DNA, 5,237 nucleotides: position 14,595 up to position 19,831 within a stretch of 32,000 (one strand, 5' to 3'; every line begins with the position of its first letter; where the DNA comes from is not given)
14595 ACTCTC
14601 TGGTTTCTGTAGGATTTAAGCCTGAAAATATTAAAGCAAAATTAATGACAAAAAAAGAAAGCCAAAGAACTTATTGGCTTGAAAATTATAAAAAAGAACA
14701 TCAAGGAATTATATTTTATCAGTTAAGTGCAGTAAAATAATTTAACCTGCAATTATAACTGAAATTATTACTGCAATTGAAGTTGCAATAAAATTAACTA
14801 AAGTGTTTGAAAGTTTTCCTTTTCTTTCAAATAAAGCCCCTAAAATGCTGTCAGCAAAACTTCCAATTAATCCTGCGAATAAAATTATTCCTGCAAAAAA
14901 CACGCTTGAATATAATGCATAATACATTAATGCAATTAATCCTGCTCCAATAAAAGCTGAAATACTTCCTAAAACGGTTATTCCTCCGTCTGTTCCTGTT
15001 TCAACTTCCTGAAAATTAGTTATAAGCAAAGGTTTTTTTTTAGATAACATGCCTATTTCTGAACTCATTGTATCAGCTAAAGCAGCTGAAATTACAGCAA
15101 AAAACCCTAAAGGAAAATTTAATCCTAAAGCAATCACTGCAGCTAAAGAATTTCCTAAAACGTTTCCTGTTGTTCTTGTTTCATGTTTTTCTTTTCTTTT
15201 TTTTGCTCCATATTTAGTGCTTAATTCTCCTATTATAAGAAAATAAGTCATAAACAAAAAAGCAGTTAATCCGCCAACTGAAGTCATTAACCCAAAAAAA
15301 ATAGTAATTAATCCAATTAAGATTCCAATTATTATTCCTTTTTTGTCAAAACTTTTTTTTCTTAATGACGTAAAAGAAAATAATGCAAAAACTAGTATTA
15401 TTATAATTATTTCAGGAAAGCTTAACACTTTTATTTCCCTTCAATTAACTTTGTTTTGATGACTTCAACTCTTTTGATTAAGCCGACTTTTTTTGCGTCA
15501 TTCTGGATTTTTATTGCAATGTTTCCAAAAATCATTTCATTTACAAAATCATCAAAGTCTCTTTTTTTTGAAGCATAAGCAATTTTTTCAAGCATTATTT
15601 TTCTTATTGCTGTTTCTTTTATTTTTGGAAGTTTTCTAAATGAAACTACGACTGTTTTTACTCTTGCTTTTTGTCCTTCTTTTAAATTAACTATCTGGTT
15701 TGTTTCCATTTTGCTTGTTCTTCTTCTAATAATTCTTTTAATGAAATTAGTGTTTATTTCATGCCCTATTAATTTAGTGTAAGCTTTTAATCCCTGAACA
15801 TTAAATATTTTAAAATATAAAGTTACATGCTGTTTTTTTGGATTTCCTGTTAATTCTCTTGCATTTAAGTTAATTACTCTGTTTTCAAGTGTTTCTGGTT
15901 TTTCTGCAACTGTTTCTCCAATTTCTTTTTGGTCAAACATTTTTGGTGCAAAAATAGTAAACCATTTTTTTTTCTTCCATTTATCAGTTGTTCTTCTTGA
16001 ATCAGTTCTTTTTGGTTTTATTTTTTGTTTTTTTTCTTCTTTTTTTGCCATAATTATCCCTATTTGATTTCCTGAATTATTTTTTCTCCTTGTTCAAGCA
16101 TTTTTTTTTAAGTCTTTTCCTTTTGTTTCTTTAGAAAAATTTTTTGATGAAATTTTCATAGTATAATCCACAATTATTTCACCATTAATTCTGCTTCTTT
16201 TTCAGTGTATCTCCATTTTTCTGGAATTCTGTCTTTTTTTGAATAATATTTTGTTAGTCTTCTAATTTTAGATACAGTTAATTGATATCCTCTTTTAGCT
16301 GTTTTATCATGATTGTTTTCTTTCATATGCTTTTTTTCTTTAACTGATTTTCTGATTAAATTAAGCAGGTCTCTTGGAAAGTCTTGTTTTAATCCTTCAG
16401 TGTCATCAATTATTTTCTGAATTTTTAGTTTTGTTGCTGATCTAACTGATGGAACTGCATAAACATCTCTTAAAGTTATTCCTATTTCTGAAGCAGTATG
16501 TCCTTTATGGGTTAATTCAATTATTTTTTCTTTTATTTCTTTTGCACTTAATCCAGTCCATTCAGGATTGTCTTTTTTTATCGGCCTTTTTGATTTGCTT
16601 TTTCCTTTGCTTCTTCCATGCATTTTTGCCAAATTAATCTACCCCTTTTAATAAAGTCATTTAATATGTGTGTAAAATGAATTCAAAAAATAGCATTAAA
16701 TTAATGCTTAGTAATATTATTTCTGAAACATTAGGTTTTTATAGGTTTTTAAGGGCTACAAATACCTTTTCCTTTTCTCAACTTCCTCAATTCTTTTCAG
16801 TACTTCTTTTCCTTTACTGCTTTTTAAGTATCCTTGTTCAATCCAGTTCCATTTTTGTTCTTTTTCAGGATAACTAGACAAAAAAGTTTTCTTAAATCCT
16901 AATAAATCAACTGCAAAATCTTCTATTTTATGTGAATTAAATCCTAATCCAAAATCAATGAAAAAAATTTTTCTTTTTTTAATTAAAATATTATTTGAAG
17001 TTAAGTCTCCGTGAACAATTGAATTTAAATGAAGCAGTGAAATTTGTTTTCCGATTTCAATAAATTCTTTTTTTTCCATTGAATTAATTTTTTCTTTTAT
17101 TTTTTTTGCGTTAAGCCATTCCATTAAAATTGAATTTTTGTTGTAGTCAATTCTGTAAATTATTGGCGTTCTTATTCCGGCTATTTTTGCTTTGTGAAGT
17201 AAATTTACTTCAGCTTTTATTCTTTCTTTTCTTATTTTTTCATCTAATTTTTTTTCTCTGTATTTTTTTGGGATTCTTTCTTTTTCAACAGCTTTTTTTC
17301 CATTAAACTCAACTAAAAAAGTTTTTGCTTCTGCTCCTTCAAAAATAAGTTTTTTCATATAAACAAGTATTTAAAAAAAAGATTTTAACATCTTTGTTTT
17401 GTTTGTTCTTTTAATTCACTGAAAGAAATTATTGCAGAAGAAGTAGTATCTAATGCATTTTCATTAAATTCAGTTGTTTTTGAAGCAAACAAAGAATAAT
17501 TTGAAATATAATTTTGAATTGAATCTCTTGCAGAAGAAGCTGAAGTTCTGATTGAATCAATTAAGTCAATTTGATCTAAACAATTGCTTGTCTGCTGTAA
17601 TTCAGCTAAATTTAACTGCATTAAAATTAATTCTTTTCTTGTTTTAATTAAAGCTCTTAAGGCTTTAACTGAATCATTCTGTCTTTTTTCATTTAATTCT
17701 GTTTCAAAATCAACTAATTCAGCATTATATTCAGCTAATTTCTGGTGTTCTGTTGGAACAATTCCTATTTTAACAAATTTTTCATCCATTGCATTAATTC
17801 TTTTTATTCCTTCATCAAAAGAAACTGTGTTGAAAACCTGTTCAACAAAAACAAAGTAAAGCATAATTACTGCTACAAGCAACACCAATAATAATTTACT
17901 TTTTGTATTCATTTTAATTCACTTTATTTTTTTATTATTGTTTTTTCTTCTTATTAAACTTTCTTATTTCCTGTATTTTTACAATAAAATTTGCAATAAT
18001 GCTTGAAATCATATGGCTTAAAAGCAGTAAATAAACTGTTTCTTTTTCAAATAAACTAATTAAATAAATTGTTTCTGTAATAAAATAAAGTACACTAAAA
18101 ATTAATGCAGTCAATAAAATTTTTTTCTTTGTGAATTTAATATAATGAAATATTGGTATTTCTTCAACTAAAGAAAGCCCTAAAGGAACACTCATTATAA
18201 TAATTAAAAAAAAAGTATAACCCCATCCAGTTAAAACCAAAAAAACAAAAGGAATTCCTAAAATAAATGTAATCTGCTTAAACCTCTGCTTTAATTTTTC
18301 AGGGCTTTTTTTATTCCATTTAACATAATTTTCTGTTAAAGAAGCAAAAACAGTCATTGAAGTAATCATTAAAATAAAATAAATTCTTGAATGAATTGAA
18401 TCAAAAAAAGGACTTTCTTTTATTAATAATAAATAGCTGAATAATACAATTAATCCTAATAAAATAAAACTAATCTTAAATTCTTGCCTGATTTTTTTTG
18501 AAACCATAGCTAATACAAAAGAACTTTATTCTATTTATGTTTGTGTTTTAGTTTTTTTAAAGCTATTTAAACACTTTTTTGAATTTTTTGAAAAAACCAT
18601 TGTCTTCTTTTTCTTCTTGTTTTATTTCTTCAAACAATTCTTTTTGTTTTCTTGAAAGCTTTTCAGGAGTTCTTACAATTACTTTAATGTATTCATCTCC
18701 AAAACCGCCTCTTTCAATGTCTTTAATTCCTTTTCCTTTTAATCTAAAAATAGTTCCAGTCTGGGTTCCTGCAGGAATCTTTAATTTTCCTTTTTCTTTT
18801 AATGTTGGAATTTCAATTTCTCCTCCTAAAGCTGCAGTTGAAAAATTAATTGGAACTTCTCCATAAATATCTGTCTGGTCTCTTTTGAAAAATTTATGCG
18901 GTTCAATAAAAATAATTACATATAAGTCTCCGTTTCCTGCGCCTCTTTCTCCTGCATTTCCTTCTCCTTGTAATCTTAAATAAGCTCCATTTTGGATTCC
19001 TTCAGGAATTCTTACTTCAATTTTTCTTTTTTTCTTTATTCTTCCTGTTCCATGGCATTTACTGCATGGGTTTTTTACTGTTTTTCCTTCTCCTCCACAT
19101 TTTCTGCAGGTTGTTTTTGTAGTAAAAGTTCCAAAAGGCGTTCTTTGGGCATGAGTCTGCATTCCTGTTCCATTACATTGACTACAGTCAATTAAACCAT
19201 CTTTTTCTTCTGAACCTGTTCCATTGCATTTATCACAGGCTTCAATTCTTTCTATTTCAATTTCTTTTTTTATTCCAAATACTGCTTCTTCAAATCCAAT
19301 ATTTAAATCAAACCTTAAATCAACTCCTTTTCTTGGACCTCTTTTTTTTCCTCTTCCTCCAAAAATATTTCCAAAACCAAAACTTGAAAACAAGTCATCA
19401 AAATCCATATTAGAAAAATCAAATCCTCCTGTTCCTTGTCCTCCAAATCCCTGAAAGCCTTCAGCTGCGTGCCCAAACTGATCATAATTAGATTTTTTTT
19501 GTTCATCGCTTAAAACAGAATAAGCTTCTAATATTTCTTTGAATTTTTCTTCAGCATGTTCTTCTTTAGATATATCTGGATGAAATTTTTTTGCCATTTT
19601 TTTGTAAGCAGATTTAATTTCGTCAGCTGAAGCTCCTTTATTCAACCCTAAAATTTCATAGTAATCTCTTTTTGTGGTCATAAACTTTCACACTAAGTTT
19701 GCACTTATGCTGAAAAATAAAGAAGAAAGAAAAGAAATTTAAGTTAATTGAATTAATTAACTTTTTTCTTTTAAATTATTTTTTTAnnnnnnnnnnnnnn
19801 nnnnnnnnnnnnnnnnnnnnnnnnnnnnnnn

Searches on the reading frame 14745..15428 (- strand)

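Call 27: search_protein_families(library=pfam, proteins=[window:14745-15428:-], max_evalue=0.001)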
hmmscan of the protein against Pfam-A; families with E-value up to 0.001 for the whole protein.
window:14745-15428:- (228 aa): 1 family
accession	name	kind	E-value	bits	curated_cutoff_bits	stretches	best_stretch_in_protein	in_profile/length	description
PF01940.21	DUF92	-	3.8e-46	157.9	27.5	1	13-219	2-250/251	Integral membrane protein DUF92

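Call 100: search_protein_families(library=ncbifam, proteins=[window:14745-15428:-], max_evalue=0.0001)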
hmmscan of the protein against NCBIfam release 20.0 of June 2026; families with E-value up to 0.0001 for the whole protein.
window:14745-15428:- (228 aa): 1 family
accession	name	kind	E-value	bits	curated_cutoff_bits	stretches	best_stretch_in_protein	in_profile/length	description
TIGR00297.1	TIGR00297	hypoth_equivalog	1.1e-45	156.2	205.85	1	9-227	6-234/237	TIGR00297 family protein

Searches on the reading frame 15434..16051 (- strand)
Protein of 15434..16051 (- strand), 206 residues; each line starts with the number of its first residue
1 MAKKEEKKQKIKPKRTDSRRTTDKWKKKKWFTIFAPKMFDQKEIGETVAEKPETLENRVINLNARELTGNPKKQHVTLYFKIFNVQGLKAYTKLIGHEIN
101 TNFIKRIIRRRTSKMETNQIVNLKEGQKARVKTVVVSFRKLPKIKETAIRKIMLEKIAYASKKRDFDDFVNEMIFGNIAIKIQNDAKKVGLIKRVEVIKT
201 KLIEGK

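Call 27: search_protein_families(library=pfam, proteins=[window:15434-16051:-], max_evalue=0.001)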
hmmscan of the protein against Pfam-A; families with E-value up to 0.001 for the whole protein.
window:15434-16051:- (206 aa): 1 family
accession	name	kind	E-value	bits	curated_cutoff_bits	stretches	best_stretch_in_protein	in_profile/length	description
PF01015.23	Ribosomal_S3Ae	-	2.6e-51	174.4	29.3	1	18-204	3-189/191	Ribosomal S3Ae family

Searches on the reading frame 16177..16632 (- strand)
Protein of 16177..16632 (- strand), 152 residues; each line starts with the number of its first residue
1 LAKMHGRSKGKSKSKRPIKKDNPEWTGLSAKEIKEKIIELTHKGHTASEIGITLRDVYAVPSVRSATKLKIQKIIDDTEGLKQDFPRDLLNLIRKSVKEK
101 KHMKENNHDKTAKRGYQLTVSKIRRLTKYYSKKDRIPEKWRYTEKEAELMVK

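Call 27: search_protein_families(library=pfam, proteins=[window:16177-16632:-], max_evalue=0.001)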
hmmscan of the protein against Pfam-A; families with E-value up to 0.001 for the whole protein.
window:16177-16632:- (152 aa): 2 families
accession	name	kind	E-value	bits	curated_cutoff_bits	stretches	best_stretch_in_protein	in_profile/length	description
PF08069.17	Ribosomal_S13_N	-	5.9e-23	81.1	25.4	1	1-60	1-60/60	Ribosomal S13/S15 N-terminal domain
PF00312.27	Ribosomal_S15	-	1.1e-12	48.3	31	1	85-149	18-80/81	Ribosomal protein S15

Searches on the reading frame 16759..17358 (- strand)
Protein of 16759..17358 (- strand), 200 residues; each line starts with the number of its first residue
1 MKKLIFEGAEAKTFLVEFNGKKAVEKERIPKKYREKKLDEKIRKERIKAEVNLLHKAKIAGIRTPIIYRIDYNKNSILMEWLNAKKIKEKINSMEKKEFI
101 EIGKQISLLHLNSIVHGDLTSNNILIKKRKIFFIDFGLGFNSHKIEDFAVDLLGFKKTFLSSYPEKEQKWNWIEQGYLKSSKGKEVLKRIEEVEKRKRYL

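Call 27: search_protein_families(library=pfam, proteins=[window:16759-17358:-], max_evalue=0.001)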
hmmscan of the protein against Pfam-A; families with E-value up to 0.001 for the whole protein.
window:16759-17358:- (200 aa): 8 families
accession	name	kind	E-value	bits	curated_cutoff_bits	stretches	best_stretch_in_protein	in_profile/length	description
PF01163.29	RIO1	-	2.3e-11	44.1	22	1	26-137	33-149/187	RIO domain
PF00069.31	Pkinase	-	7.6e-09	35.8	31.7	1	21-141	19-147/263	Protein kinase domain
PF07714.23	PK_Tyr_Ser-Thr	-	4.3e-06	26.7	23.1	1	8-139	10-149/258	Protein tyrosine and serine/threonine kinase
PF03109.22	ABC1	-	8.6e-06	25.5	22.9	1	57-139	125-214/244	ABC1 atypical kinase-like domain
PF01636.29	APH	-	2.8e-05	24.4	23.2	1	113-150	169-208/239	Phosphotransferase enzyme family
PF06293.20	Kdo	-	3e-05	24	21.3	1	38-137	49-167/207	Lipopolysaccharide kinase (Kdo/WaaP) family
PF19974.5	TCAD9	-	0.0009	18.9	40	0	112-149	297-335/429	Ternary complex associated domain 9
PF02958.26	EcKL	-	0.00092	19.1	22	0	30-140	142-249/294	Ecdysteroid kinase-like family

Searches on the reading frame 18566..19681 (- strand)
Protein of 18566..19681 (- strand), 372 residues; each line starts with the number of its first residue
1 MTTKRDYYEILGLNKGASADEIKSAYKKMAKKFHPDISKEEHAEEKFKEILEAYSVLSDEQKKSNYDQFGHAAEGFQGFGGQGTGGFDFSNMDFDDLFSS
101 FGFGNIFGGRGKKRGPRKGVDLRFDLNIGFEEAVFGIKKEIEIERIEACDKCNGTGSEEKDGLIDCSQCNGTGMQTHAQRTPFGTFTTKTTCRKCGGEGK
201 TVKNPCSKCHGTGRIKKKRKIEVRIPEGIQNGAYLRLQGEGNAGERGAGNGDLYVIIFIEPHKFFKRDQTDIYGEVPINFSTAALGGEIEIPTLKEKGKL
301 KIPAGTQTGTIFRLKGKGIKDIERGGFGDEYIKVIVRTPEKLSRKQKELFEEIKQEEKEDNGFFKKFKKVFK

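Call 27: search_protein_families(library=pfam, proteins=[window:18566-19681:-], max_evalue=0.001)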
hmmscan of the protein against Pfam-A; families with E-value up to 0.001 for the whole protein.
window:18566-19681:- (372 aa): 4 families
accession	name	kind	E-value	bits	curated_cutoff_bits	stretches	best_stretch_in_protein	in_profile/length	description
PF01556.23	DnaJ_C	-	1.3e-48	165.3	26.6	1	123-339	2-152/152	DnaJ C terminal domain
PF00226.36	DnaJ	-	8.3e-25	87.1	27.8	1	6-67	1-63/63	DnaJ domain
PF00684.25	DnaJ_CXXCXGXG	-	6.7e-16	58.8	32.7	1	149-213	1-65/65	DnaJ central domain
PF15777.11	Anti-TRAP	-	0.00043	20.7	32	0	147-178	11-45/59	Tryptophan RNA-binding attenuator protein inhibitory protein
